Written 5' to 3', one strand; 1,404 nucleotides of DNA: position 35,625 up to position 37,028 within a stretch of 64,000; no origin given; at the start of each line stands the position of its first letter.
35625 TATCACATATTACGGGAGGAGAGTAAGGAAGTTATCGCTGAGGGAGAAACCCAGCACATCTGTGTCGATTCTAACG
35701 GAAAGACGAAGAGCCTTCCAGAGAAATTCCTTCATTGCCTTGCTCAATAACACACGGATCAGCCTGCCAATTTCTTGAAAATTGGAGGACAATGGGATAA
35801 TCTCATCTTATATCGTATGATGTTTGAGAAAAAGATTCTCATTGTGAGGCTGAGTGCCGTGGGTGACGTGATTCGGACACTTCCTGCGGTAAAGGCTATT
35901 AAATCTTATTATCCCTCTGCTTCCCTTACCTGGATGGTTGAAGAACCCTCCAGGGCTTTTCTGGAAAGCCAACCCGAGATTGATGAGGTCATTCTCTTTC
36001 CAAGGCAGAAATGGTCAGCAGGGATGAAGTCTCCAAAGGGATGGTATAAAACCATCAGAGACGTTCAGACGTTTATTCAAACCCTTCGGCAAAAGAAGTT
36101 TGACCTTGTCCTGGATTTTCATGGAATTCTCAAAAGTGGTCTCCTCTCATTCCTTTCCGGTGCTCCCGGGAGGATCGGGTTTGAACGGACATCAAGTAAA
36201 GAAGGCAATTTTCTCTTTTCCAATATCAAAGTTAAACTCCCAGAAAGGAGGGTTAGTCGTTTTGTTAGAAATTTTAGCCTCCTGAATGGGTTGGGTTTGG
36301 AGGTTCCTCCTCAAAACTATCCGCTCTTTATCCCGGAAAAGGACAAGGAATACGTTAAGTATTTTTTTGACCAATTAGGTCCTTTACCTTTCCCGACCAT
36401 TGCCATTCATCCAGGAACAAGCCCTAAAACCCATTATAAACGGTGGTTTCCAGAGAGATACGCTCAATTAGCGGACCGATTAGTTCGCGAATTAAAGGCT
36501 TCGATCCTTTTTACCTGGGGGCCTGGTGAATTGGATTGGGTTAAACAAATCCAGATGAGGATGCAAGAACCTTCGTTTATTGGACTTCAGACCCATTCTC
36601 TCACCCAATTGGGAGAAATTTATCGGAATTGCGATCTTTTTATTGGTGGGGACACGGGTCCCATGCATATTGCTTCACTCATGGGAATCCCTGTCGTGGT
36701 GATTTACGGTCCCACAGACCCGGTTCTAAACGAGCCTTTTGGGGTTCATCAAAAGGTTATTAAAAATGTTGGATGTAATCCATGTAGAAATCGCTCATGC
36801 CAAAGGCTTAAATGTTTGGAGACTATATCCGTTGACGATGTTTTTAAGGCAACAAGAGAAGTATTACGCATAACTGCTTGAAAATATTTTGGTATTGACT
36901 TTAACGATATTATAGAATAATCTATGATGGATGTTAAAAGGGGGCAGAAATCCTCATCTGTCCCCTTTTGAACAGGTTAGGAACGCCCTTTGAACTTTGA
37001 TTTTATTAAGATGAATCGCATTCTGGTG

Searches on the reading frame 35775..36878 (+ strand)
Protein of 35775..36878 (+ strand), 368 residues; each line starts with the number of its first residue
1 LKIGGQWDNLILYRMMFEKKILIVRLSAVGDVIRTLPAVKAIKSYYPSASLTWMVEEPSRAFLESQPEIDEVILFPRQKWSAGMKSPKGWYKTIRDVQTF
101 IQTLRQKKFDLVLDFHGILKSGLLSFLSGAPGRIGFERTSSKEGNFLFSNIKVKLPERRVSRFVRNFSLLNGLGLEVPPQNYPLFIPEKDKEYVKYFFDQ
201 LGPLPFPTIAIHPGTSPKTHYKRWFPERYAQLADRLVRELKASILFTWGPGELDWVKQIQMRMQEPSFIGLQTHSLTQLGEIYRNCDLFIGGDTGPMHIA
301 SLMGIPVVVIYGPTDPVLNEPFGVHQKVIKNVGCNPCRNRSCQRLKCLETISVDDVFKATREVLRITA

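Call 7: search_protein_families(library=pfam, proteins=[window:35775-36878:+], max_evalue=0.001)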
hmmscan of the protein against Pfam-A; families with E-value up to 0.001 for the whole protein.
window:35775-36878:+ (368 aa): 1 family
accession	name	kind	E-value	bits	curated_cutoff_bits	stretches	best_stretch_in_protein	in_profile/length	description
PF01075.23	Glyco_transf_9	-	2.3e-36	125.8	22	1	99-344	3-243/247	Glycosyltransferase family 9 (heptosyltransferase)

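Call 44: search_protein_families(library=ncbifam, proteins=[window:35775-36878:+], max_evalue=0.00001)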
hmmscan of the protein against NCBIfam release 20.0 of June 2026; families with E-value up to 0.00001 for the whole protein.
window:35775-36878:+ (368 aa): 6 families
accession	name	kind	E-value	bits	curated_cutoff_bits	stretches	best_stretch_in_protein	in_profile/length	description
TIGR02193.1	heptsyl_trn_I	equivalog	3.7e-44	151.3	185.3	1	20-361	1-317/320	lipopolysaccharide heptosyltransferase I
TIGR02201.1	heptsyl_trn_III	equivalog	6.3e-34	117.5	170.2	1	20-364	1-343/344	putative lipopolysaccharide heptosyltransferase III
TIGR02195.1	heptsyl_trn_II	equivalog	7.1e-30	104.3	134.6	1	20-364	1-338/339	lipopolysaccharide heptosyltransferase II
NF007742.0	PRK10422.1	equivalog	3.5e-28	98.4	467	1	19-365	6-344/352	lipopolysaccharide core heptosyltransferase RfaQ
NF008204.0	PRK10964.1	equivalog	1.2e-22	80.5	437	1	20-331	2-299/322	lipopolysaccharide heptosyltransferase RfaC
NF008162.0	PRK10916.1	equivalog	9.2e-17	61.2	569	1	20-332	2-308/348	ADP-heptose--LPS heptosyltransferase RfaF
